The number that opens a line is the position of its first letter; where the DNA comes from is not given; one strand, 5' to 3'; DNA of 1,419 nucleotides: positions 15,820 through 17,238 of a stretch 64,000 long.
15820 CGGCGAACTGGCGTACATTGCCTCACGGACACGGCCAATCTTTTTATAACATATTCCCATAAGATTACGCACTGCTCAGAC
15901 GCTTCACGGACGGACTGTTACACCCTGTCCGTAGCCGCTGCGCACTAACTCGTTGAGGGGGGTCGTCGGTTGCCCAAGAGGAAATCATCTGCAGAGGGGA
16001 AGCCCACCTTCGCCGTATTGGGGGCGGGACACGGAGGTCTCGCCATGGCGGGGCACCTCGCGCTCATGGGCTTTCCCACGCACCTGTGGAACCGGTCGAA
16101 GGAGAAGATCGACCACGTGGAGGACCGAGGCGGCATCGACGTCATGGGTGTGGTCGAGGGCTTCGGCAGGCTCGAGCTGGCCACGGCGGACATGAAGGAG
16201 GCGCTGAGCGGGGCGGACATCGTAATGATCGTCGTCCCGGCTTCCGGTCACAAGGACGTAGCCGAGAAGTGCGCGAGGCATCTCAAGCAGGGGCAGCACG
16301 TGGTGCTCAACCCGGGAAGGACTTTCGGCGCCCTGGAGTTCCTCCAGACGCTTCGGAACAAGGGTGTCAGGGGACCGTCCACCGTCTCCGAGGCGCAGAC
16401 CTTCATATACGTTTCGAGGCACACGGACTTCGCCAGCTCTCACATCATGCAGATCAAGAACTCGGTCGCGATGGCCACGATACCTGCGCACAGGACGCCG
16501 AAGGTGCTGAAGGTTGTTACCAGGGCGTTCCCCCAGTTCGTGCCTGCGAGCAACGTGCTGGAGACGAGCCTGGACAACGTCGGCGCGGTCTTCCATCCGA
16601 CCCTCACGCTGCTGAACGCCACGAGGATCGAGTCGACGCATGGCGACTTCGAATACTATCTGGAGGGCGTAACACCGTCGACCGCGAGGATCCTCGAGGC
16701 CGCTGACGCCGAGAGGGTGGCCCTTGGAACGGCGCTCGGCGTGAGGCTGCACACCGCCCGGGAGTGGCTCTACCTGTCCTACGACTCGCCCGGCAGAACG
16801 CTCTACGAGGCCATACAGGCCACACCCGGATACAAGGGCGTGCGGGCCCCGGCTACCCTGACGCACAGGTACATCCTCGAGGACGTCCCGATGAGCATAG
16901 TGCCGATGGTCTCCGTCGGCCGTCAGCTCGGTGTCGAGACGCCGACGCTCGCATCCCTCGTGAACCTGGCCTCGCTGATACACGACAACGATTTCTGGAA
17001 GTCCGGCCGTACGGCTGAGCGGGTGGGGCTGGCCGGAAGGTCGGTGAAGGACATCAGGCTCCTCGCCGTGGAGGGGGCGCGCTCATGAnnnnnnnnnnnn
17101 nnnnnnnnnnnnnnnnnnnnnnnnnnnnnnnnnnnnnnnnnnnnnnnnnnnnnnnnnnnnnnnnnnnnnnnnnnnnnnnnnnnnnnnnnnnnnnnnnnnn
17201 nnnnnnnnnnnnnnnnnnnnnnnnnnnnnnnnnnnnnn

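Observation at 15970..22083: Candidate novel small-molecule (opine-type) biosynthesis/export cluster: opine dehydrogenase + GlmS/E-like fusion + Cys-less AsnB-like + EamA exporter + pseudo-KaiC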

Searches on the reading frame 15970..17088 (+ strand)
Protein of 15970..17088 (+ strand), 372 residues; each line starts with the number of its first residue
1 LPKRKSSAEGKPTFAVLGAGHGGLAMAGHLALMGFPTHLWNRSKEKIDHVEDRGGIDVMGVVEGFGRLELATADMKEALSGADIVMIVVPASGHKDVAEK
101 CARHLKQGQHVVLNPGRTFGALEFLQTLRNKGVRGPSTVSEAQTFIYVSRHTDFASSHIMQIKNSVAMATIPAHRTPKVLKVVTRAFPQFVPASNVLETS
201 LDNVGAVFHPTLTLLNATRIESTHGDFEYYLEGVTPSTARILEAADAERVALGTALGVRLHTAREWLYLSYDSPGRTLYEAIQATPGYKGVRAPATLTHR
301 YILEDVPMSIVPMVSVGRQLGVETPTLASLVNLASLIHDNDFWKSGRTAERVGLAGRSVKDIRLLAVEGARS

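Call 3: search_protein_families(library=pfam, proteins=[window:15970-17088:+], max_evalue=0.01)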
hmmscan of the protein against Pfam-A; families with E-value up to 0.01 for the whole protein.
window:15970-17088:+ (372 aa): 7 families
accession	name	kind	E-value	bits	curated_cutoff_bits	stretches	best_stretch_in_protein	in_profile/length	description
PF02317.23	Octopine_DH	-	3.9e-49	167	30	1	193-337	2-149/150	NAD/NADP octopine/nopaline dehydrogenase, alpha-helical domain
PF01210.29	NAD_Gly3P_dh_N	-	6.7e-11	42.8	23.1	1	15-112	3-100/158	NAD-dependent glycerol-3-phosphate dehydrogenase N-terminus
PF03446.21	NAD_binding_2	-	3.3e-08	34.1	21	1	14-112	2-90/161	NAD binding domain of 6-phosphogluconate dehydrogenase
PF02558.23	ApbA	-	2.1e-06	27.9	22.2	1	15-113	2-98/150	Ketopantoate reductase PanE/ApbA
PF03807.23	F420_oxidored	-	3.5e-06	28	21.6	1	14-112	2-89/94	NADP oxidoreductase coenzyme F420-dependent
PF07991.19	KARI_N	-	0.002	18.2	20.6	0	71-113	50-93/165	Acetohydroxy acid isomeroreductase, NADPH-binding domain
PF02826.25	2-Hacid_dh_C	-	0.0023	17.8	25.1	0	13-93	38-103/178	D-isomer specific 2-hydroxyacid dehydrogenase, NAD binding domain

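Call 4: search_protein_families(library=ncbifam, proteins=[window:15970-17088:+], max_evalue=0.01)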
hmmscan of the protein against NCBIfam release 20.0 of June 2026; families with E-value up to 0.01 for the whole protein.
window:15970-17088:+ (372 aa): 14 families
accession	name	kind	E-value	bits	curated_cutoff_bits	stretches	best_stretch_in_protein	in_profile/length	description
NF000942.0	PRK00094.1-4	subfamily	3.6e-10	39.6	257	1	14-113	5-104/334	NAD(P)H-dependent glycerol-3-phosphate dehydrogenase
NF000946.0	PRK00094.2-4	equivalog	1.4e-09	37.4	455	1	13-112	6-105/342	NAD(P)H-dependent glycerol-3-phosphate dehydrogenase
NF011211.0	PRK14618.1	equivalog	3.4e-09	36.4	489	1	13-105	6-98/328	NAD(P)H-dependent glycerol-3-phosphate dehydrogenase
NF000940.0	PRK00094.1-2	subfamily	1.3e-08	34.7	202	1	14-113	3-101/330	NAD(P)H-dependent glycerol-3-phosphate dehydrogenase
NF000941.0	PRK00094.1-3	equivalog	1.8e-08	34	423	1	14-112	4-102/336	NAD(P)H-dependent glycerol-3-phosphate dehydrogenase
NF009098.0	PRK12439.1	equivalog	4.2e-08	32.9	436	1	11-108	7-104/341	NAD(P)H-dependent glycerol-3-phosphate dehydrogenase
NF000939.0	PRK00094.1-1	equivalog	2.5e-07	30.1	473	1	13-112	7-106/339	NAD(P)H-dependent glycerol-3-phosphate dehydrogenase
NF000944.0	PRK00094.2-2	equivalog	7.5e-06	25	603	1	13-113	22-122/371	NAD(P)H-dependent glycerol-3-phosphate dehydrogenase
NF006083.0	PRK08229.1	equivalog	7.4e-05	21.9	371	1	13-112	4-104/341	2-dehydropantoate 2-reductase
TIGR00745.1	apbA_panE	subfamily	7.5e-05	22.1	141.35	1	13-113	1-100/305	2-dehydropantoate 2-reductase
NF005694.0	PRK07502.1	equivalog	0.0012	18.2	409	1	66-111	51-96/310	prephenate/arogenate dehydrogenase family protein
NF006409.0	PRK08655.1-3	equivalog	0.0031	17.1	310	1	67-111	43-87/290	prephenate dehydrogenase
NF004458.0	PRK05787.2-1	equivalog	0.0071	15.9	324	0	61-134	84-155/195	cobalt-precorrin-7 (C(5))-methyltransferase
TIGR02992.1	ectoine_eutC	equivalog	0.0098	15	471.65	0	62-112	175-221/326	ectoine utilization protein EutC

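Call 33: search_solved_structures(query=window:15970-17088:+, max_evalue=0.001, show_alignments=2)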
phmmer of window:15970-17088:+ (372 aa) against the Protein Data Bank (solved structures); distinct sequences matched with E-value up to 0.001: 7.
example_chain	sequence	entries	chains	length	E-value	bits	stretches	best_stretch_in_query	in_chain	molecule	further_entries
1bg6_A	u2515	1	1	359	1.1e-78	267.8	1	12-363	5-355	N-(1-D-CARBOXYLETHYL)-L-NORVALINE DEHYDROGENASE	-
3c7a_A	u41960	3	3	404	5.2e-06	28.8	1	66-332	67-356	Octopine dehydrogenase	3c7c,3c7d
3iqd_B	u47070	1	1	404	7e-06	28.4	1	66-332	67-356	Octopine dehydrogenase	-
3k96_A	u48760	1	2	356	2.5e-05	26.6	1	11-97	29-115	Glycerol-3-phosphate dehydrogenase [NAD(P)+]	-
9vvs_B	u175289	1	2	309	0.00054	22.2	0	7-58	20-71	Dehydrogenase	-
9vw7_A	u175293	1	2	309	0.00059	22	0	7-58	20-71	Dehydrogenase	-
8hwy_A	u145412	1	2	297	0.00074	21.7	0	14-70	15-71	ancestral imine reductase mutant N559_M6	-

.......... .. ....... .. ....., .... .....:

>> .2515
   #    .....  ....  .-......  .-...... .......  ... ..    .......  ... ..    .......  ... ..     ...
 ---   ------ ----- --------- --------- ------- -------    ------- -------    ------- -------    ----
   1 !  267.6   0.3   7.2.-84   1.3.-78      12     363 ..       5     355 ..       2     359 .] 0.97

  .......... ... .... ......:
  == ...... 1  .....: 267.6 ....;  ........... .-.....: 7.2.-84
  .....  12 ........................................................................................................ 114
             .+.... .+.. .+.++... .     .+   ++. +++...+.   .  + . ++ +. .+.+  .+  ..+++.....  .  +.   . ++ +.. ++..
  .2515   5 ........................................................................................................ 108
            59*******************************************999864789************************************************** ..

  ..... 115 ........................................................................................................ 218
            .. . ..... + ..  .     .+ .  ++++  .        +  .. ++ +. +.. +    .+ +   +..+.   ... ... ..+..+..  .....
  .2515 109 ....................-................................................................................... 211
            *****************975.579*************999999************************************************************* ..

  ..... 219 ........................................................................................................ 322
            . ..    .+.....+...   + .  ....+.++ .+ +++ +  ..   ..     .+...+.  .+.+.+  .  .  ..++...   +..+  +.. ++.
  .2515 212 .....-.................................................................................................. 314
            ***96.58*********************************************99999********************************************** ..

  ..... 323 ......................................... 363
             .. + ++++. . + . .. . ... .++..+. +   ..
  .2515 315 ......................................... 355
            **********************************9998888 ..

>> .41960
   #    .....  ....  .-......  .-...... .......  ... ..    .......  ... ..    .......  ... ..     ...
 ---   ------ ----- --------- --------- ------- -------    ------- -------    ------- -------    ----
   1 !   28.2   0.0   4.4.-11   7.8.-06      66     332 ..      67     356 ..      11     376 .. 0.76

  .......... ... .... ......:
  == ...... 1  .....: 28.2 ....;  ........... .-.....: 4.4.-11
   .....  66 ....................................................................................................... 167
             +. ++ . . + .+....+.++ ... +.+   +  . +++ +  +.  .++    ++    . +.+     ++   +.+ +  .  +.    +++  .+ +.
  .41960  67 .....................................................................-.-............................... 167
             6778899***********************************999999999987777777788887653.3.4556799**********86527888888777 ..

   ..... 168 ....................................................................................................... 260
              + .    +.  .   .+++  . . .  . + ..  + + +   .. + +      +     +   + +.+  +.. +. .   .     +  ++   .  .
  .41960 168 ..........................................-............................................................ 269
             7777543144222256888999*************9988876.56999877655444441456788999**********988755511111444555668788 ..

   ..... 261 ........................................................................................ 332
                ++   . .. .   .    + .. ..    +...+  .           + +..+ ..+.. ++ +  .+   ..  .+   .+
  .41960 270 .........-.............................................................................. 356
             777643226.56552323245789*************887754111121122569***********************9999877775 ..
